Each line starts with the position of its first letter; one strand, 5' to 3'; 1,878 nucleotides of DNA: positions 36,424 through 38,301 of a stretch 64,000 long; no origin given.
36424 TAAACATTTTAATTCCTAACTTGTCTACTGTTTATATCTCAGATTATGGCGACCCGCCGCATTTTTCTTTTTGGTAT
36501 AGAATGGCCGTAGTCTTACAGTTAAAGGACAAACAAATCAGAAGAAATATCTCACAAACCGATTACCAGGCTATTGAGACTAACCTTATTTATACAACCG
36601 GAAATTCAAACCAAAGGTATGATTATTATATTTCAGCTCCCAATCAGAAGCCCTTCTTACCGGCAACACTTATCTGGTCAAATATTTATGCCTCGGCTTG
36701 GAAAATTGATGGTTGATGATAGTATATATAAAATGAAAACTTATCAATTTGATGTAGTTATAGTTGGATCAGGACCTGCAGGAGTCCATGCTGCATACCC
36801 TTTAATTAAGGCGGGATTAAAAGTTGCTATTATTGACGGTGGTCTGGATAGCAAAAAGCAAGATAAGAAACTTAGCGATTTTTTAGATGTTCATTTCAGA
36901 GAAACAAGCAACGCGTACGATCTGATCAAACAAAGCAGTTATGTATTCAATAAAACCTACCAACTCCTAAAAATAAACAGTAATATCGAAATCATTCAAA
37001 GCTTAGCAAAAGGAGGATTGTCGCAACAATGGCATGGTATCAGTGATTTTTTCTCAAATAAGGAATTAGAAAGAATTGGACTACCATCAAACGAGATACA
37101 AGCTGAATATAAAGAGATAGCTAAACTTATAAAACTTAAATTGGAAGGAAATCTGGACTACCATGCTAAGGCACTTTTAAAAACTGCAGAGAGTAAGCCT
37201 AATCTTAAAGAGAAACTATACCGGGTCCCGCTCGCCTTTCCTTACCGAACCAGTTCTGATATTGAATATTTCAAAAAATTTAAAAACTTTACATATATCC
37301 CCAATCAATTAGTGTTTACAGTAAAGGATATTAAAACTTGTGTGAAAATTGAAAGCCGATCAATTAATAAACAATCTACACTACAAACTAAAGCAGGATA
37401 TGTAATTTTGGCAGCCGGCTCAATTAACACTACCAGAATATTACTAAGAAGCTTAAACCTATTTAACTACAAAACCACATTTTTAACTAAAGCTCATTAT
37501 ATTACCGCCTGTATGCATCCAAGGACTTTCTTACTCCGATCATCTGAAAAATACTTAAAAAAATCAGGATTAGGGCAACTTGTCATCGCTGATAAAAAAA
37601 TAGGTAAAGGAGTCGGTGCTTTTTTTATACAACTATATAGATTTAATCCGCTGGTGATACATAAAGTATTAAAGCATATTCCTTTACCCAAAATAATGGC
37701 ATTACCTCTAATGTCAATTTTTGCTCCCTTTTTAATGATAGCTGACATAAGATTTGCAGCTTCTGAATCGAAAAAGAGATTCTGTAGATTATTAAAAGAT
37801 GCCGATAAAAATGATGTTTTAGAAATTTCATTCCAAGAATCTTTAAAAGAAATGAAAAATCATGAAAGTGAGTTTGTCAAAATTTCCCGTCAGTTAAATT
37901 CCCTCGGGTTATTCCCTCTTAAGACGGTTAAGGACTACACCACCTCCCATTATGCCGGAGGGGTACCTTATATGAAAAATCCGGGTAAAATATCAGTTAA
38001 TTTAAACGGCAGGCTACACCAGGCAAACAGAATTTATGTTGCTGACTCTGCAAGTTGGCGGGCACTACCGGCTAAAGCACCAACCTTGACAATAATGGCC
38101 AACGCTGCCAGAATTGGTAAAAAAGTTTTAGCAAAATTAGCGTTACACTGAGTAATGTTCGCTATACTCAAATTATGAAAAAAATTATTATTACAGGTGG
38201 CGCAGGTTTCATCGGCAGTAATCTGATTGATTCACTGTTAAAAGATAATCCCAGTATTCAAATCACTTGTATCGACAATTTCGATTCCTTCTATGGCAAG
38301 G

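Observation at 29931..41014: UDP-ManNAcA-type pathway plus AsnB-like amidotransferase: prediction of an amidated 2-acetamido uronic acid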

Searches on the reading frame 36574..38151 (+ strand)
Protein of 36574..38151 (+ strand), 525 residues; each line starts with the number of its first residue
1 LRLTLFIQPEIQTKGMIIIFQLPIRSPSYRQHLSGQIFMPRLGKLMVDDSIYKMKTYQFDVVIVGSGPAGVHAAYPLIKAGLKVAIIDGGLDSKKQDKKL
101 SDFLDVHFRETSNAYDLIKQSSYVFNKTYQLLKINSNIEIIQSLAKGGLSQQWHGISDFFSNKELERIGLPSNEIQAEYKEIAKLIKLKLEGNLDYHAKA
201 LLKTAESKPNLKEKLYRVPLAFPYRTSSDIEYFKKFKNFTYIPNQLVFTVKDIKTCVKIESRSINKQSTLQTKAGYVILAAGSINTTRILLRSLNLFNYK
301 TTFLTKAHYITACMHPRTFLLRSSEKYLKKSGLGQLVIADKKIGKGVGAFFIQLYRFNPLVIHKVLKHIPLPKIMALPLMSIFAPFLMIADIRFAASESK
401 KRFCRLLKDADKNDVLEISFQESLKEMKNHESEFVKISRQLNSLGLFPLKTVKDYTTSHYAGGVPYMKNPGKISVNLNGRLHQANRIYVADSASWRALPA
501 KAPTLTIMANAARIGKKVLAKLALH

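Call 3: search_protein_families(library=pfam, proteins=[window:36574-38151:+])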
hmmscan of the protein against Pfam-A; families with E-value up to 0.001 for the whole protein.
window:36574-38151:+ (525 aa): 9 families
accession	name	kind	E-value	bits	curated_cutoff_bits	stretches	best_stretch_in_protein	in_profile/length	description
PF07992.20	Pyr_redox_2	-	1.5e-07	31.5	26.1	1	59-89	1-32/291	Pyridine nucleotide-disulphide oxidoreductase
PF01946.23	Thi4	-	3e-06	27.1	26.2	1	46-88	4-48/235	Thi4 family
PF00890.30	FAD_binding_2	-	2.5e-05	24.1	20.4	1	60-90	1-31/414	FAD binding domain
PF05199.19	GMC_oxred_C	-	2.6e-05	25.3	24.6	1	456-511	84-139/139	GMC oxidoreductase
PF01266.30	DAO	-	3.6e-05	23.9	27.9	1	60-124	1-67/353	FAD dependent oxidoreductase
PF01134.28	GIDA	-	0.00041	20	22.1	0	60-93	1-29/391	Glucose inhibited division protein A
PF01494.25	FAD_binding_3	-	0.00048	19.9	22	1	59-88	2-31/349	FAD binding domain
PF03486.20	HI0933_like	-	0.00055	19.9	50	0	60-90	2-32/244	HI0933-like protein Rossmann domain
PF12831.13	FAD_oxidored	-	0.0007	19.4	27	0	60-88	1-29/416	FAD dependent oxidoreductase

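Call 4: search_protein_families(library=ncbifam, proteins=[window:36574-38151:+])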
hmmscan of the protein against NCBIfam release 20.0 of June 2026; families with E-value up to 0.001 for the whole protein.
window:36574-38151:+ (525 aa): 20 families
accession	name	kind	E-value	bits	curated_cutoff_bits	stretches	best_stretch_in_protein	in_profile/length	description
NF041080.1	DGGGPL_reductase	equivalog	3.6e-07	29.4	580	1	58-136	1-76/447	digeranylgeranylglycerophospholipid reductase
NF003585.0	PRK05249.1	equivalog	7e-07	28.2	465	1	54-88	2-36/464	Si-specific NAD(P)(+) transhydrogenase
TIGR02032.1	GG-red-SF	subfamily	9.7e-07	28.8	158.8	1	59-89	1-31/297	geranylgeranyl reductase family protein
TIGR00292.1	TIGR00292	equivalog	2.2e-06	27.1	148.3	1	46-88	8-51/254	sulfide-dependent adenosine diphosphate thiazole synthase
TIGR02462.1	pyranose_ox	equivalog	4.4e-06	25.9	544.9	0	60-94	2-37/548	pyranose oxidase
TIGR03140.1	AhpF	equivalog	2.8e-05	22.9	502.9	1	54-97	208-251/515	alkyl hydroperoxide reductase subunit F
NF058674.1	CholsOxChoxAB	equivalog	5.8e-05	21.8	850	0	55-97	2-44/535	cholesterol oxidase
NF006593.0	PRK09126.1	equivalog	6.1e-05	22.1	420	1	58-89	4-35/393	5-demethoxyubiquinol-8 5-hydroxylase UbiM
NF005612.0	PRK07364.1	equivalog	6.6e-05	21.6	487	1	53-99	13-59/415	FAD-dependent hydroxylase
NF005691.0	PRK07494.1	equivalog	8.3e-05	21.3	459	1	54-99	4-47/404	UbiH/UbiF family hydroxylase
TIGR01372.1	soxA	subfamily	0.00012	20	1164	0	48-88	158-198/996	sarcosine oxidase subunit alpha family protein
NF004829.0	PRK06183.1-3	subfamily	0.00013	20.9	390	1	54-88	4-38/520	bifunctional 3-(3-hydroxy-phenyl)propionate/3-hydroxycinnamic acid hydroxylase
TIGR04542.1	GMC_mycofac_2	equivalog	0.00019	20.6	400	0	243-294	184-236/425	mycofactocin system GMC family oxidoreductase MftG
NF005545.0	PRK07208.1-1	equivalog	0.00033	19.1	451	1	57-88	6-37/504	hypothetical protein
NF038210.1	GMC_mycofac_3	equivalog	0.0004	19.4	300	0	61-95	1-35/418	mycofactocin system GMC family oxidoreductase MftG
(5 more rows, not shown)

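Call 25: search_solved_structures(query=window:36733-38151:+, max_evalue=0.01)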
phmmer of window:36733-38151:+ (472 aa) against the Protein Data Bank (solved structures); distinct sequences matched with E-value up to 0.01: 15.
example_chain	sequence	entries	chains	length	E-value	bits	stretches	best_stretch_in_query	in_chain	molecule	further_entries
7koe_C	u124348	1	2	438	5.6e-05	25.5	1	4-37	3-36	Electron transfer flavoprotein-quinone oxidoreductase FixC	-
2cvj_A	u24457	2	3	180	5.8e-05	25.5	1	6-44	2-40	thioredoxin reductase related protein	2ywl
9n4y_a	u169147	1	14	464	7.6e-05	25.1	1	1-36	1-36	Soluble pyridine nucleotide transhydrogenase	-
1kdg_A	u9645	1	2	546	0.00034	22.9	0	5-43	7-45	cellobiose dehydrogenase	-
1naa_A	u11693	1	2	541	0.00044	22.5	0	6-43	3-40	Cellobiose dehydrogenase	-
4opl_A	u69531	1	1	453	0.0023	20.2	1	1-58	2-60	Conserved Archaeal protein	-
4opt_A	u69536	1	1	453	0.0023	20.2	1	1-58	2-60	Conserved Archaeal protein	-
4opu_A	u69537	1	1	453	0.0023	20.2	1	1-58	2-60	Conserved Archaeal protein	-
3atq_A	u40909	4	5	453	0.0023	20.2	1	1-58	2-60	Conserved Archaeal protein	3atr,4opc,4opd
4opg_A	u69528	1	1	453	0.0023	20.2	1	1-58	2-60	Conserved Archaeal protein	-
4opi_A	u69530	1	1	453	0.0023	20.2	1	1-58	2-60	Conserved Archaeal protein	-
2yg3_A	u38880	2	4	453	0.0057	18.9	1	3-36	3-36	PUTRESCINE OXIDASE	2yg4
2yg7_A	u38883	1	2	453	0.0057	18.9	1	3-36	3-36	PUTRESCINE OXIDASE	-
2yg5_A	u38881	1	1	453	0.0057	18.9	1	3-36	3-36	PUTRESCINE OXIDASE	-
8xcn_A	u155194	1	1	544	0.0085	18.3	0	3-38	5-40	Fructose dehydrogenase large subunit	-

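Call 37: find_homologous_proteins(query=window:36733-38151:+)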
Query window:36733-38151:+ (472 aa): 336 proteins with E <= 0.001 among 8000 candidates; the best 120 are listed.
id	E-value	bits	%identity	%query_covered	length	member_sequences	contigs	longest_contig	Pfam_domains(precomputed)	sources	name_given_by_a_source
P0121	0.0e+0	1041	100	100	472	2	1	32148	PF01946.24,PF00890.31,PF07992.21,PF05199.20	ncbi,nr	ncbi:FAD-binding protein [Candidatus Daviesbacteria bacterium]|nr:FAD-binding protein [Candidatus Da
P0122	5.2e-234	795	79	99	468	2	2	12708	PF07992.21,PF05199.20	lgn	-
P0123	3.4e-223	760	76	98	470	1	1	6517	PF01946.24,PF07992.21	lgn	-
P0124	2.5e-213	727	72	98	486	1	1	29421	PF01946.24,PF07992.21,PF05199.20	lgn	-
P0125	6.4e-208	709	71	98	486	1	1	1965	PF07992.21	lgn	-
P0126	7.1e-207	706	70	98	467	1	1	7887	PF07992.21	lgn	-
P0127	1.6e-203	695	67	99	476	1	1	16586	PF01946.24,PF07992.21,PF13738.13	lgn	-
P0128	2.0e-203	694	69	98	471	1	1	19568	PF07992.21,PF05199.20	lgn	-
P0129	4.1e-203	693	69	98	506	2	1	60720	PF07992.21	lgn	-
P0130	2.1e-202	691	70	98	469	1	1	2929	PF00890.31,PF07992.21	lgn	-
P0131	4.2e-202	690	69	98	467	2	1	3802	PF01946.24,PF01266.31,PF07992.21,PF05199.20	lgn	-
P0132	7.8e-199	679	68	98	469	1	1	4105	PF07992.21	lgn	-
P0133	1.3e-195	669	68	98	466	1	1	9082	PF01266.31,PF07992.21,PF05199.20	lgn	-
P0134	4.6e-194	664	64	98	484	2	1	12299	PF01946.24,PF07992.21,PF05199.20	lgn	-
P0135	7.7e-193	659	66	98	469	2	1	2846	PF01946.24,PF07992.21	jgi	-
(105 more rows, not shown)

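Call 48: predict_structure(alignment_id=A2)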
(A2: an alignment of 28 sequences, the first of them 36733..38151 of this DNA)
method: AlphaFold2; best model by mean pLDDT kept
length: 472 residues; sequences in the alignment: 28
mean_pLDDT: 81.8   pTM: 0.86
mean pLDDT of the five models: 81.8, 81.3, 77.8, 77.6, 76.4
residues with pLDDT >= 90: 162; 70-90: 212; 50-70: 84; < 50: 14
segments of 3 or more residues with pLDDT < 50: 89-99
pLDDT, mean of each block of 10 residues (from residue 1): 85 92 97 80 65 58 67 72 64 41 71 90 93 83 86 81 77 87 95 92 93 84 94 92 92 85 75 54 73 72 75 71 84 86 84 84 86 89 92 88 68 89 94 94 85 92 95 70
secondary structure, 60 per line:
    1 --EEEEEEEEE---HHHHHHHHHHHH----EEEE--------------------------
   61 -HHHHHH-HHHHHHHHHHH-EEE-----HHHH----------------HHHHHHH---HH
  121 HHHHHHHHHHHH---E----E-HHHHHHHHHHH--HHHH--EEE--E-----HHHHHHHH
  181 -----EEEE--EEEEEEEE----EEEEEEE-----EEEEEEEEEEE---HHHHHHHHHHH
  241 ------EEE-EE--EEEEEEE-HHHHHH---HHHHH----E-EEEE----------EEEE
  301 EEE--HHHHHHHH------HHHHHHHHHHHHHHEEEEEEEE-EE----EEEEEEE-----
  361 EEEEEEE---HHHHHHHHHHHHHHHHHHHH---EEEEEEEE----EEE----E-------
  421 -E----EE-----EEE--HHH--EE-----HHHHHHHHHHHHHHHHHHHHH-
elements in order: E3-11 H15-26 E31-34 H62-67 H69-79 E81-83 H89-92 H109-115 H119-132 H143-153 H156-159 E162-164 H173-180 E186-189 E192-199 E204-210 E216-226 H230-240 E247-249 E255-261 H263-268 H272-276 E283-286 E297-303 H306-313 H320-333 E334-341 E349-355 E361-367 H371-390 E394-401 E406-408 E434-436 H451-471

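Call 52: fold_search(model_id=the predicted structure, library=pdb)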
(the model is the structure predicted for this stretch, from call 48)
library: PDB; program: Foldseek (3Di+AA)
matches with E <= 10: 1950; with E <= 0.001: 1147
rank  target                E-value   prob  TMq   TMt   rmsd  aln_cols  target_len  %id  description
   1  7qf8                  5.9e-22  1.00  0.70  0.67   7.7       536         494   14  Crystal structure of a bacterial pyranose 2-oxidase from Pseudoarthrobacter siccitolerans (released 2023-06-14)
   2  7qva                  2.8e-21  1.00  0.68  0.70   7.7       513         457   15  Crystal structure of a bacterial pyranose 2-oxidase in complex with mangiferin (released 2023-08-16)
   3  7qfd                  8.0e-21  1.00  0.69  0.71   7.6       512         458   15  Crystal structure of a bacterial pyranose 2-oxidase complex with D-glucose (released 2023-07-05)
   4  8k6k_A                9.6e-21  1.00  0.71  0.63   6.3       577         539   14  Cryo-EM Structure of Membrane-bound Fructose Dehydrogenase from Gluconobacter japonicus variant-N1146A (released 2024-05-22)
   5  8jej_A                1.0e-20  1.00  0.69  0.61   7.1       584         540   14  Cryo-EM Structure of Na-dithionite Reduced Membrane-bound Fructose Dehydrogenase from Gluconobacter japonicus (released 2023-10-25)
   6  8qve                  1.5e-20  1.00  0.68  0.65   8.4       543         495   15  C-glucosyl oxidoreductase (DaCGO1) from Deinococcus aerius (released 2024-05-29)
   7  8xcn_A                4.6e-20  1.00  0.72  0.64   6.3       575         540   14  Cryo-EM Structure of Membrane-bound Fructose Dehydrogenase from Gluconobacter japonicus variant-N1190A (released 2024-05-22)
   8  9jqa_A                4.6e-20  1.00  0.70  0.62   6.9       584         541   14  Cryo-EM Structure of Fructose Dehydrogenase Variant from Gluconobacter japonicus Truncating Heme 1c and C-Terminal Hyd (released 2025-08-06)
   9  8k6j_A                6.3e-20  1.00  0.71  0.63   6.3       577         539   14  Cryo-EM Structure of Membrane-bound Fructose Dehydrogenase from Gluconobacter japonicus variant-H1147A (released 2024-05-22)
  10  7dve_A                8.5e-20  1.00  0.70  0.67   7.8       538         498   15  Crystal structure of FAD-dependent C-glycoside oxidase (released 2021-09-08)
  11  9fl2_A                2.5e-19  1.00  0.66  0.60   9.1       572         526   14  Crystal structure of Oscillatoria princeps pyranose oxidase (released 2024-10-30)
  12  9fl2_B                3.0e-19  1.00  0.65  0.58   9.1       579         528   13  Crystal structure of Oscillatoria princeps pyranose oxidase (released 2024-10-30)
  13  8grj_B                3.2e-19  1.00  0.72  0.65   5.5       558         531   14  Crystal structure of gamma-alpha subunit complex from Burkholderia cepacia FAD glucose dehydrogenase in complex with g (released 2023-09-06)
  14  9fl2_C                3.4e-19  1.00  0.66  0.60   9.0       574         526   14  Crystal structure of Oscillatoria princeps pyranose oxidase (released 2024-10-30)
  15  9fl2_D                3.4e-19  1.00  0.65  0.59   9.1       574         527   13  Crystal structure of Oscillatoria princeps pyranose oxidase (released 2024-10-30)
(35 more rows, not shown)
